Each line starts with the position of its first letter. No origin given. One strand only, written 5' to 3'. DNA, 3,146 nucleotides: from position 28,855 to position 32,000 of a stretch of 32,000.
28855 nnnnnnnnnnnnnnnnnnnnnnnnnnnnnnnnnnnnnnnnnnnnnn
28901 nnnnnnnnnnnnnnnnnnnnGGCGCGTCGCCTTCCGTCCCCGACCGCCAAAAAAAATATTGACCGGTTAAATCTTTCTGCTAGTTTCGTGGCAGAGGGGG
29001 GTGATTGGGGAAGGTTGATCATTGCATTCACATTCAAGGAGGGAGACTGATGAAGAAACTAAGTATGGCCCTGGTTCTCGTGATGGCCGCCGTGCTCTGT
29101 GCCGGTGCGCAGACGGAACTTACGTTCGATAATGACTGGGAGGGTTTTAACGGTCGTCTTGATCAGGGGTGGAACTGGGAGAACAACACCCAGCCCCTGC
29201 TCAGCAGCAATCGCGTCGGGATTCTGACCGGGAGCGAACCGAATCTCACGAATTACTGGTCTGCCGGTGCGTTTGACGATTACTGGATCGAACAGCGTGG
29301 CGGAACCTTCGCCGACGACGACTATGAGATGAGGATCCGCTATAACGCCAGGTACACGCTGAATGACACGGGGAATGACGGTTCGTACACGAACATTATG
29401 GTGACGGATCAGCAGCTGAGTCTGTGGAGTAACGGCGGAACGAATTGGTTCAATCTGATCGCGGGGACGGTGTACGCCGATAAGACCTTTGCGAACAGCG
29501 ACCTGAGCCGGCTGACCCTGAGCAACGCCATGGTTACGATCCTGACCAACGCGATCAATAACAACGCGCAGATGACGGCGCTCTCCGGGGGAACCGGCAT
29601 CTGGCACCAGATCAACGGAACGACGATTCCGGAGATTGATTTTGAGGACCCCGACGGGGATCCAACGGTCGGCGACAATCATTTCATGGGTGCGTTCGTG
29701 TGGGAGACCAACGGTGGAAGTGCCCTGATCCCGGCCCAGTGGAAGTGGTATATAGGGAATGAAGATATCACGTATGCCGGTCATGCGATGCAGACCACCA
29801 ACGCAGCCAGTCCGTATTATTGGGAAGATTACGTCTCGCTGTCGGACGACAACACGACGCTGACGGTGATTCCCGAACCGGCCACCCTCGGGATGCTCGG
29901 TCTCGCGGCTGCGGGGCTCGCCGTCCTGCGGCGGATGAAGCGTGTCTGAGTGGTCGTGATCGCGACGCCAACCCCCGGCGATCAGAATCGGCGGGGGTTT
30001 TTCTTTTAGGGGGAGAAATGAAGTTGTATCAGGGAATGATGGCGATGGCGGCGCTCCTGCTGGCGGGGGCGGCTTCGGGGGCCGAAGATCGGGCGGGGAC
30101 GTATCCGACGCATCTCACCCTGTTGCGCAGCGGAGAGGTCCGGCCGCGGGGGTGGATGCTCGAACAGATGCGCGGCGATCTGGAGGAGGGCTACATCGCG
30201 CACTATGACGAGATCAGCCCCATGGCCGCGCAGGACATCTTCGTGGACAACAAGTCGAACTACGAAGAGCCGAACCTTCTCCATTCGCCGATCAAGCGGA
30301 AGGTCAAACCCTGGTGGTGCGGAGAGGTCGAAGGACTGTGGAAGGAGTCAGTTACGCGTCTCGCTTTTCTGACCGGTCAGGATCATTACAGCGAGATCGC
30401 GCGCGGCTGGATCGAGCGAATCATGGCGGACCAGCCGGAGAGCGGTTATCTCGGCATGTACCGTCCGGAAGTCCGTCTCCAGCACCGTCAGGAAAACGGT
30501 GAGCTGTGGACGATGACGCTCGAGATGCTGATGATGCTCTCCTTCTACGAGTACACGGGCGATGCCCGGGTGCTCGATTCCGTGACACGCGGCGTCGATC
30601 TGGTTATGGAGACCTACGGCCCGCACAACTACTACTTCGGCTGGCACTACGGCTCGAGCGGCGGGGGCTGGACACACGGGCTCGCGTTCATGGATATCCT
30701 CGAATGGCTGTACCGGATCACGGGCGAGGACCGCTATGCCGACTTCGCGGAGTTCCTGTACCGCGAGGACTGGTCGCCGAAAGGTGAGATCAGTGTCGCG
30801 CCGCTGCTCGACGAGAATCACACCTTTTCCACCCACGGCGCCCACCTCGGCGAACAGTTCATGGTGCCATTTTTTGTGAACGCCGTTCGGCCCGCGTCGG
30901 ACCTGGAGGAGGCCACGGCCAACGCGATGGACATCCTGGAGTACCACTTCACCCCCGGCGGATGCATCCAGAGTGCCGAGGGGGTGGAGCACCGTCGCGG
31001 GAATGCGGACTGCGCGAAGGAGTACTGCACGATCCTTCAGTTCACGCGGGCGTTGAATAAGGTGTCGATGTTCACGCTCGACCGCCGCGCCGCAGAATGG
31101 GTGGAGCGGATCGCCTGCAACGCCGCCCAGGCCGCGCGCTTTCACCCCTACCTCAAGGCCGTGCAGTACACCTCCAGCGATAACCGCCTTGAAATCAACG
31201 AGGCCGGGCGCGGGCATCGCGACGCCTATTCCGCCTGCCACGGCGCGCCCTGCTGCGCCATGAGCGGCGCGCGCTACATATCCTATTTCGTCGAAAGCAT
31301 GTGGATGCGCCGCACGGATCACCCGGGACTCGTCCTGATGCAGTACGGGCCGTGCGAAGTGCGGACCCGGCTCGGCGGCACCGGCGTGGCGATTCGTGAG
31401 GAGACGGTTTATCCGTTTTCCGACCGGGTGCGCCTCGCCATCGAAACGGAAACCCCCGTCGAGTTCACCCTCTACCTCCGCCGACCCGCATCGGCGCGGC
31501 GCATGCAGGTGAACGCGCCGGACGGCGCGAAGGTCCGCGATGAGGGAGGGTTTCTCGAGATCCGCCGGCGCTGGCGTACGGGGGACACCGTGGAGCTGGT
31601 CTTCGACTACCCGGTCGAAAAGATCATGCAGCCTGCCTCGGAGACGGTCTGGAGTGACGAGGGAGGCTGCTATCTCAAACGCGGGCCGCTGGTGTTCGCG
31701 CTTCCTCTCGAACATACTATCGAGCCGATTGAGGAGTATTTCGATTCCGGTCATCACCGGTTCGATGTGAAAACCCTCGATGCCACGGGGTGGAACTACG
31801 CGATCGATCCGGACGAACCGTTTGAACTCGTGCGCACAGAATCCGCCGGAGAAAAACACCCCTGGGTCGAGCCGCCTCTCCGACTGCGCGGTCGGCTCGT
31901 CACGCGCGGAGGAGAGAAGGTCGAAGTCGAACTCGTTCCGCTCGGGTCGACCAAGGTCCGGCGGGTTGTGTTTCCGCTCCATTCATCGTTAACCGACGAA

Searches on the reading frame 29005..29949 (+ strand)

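Call 8: search_protein_families(library=pfam, proteins=[window:29005-29949:+], max_evalue=0.001)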
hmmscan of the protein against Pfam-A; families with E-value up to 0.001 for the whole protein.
window:29005-29949:+ (314 aa): 1 family
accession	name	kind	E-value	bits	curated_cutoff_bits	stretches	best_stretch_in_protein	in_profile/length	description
PF07589.16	PEP-CTERM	-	2.1e-05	24.9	20.7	1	289-310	2-24/24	PEP-CTERM motif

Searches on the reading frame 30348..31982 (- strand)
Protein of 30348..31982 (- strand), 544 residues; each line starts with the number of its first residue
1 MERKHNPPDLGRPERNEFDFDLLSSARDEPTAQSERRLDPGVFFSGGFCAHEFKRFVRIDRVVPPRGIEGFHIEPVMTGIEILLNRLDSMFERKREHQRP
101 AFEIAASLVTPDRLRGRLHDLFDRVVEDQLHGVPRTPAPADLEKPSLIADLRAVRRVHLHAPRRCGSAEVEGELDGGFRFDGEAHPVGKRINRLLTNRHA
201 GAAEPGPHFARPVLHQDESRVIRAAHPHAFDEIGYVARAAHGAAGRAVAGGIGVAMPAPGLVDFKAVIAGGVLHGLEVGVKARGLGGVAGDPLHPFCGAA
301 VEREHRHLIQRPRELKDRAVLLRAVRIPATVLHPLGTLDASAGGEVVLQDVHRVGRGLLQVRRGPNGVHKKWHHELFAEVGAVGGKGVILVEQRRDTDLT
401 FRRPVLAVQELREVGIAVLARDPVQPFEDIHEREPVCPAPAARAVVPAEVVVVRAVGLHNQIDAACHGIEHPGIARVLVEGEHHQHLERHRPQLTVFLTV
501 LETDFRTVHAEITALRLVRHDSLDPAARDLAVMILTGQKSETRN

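Call 8: search_protein_families(library=pfam, proteins=[window:30348-31982:-], max_evalue=0.001)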
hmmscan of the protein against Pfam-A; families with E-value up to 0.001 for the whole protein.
window:30348-31982:- (544 aa): 0 families

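Call 31: search_protein_families(library=pfam, proteins=[window:30348-31982:-], max_evalue=1)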
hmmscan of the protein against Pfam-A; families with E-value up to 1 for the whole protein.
window:30348-31982:- (544 aa): 0 families

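Call 82: search_solved_structures(query=window:30348-31982:-, max_evalue=1)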
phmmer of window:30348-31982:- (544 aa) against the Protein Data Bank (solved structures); distinct sequences matched with E-value up to 1: 10.
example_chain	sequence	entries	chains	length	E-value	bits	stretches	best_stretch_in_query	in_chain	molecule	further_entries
3ror_A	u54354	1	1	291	0.12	14.4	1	203-321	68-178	Methionine aminopeptidase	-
4ook_A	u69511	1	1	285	0.15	14.1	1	203-321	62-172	Methionine aminopeptidase 2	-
3pka_A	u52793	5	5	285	0.15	14.1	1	203-321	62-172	Methionine aminopeptidase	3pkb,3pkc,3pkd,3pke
3iu7_A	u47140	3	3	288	0.15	14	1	203-321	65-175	Methionine aminopeptidase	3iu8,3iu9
1y1n_A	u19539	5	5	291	0.15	14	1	203-321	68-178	Methionine aminopeptidase 1B | Methionine aminopeptidase | Methionine aminopeptidase 2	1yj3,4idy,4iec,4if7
5yoi_A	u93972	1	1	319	0.18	13.8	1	203-321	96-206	Methionine aminopeptidase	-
5yoh_A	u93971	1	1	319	0.23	13.5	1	203-321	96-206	Methionine aminopeptidase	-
5yxf_A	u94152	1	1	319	0.23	13.4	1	203-321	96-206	Methionine aminopeptidase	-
5ypd_A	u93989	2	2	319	0.28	13.2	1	203-321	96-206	Methionine aminopeptidase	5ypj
8yp6_A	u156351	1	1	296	0.49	12.4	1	204-336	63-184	Methionine aminopeptidase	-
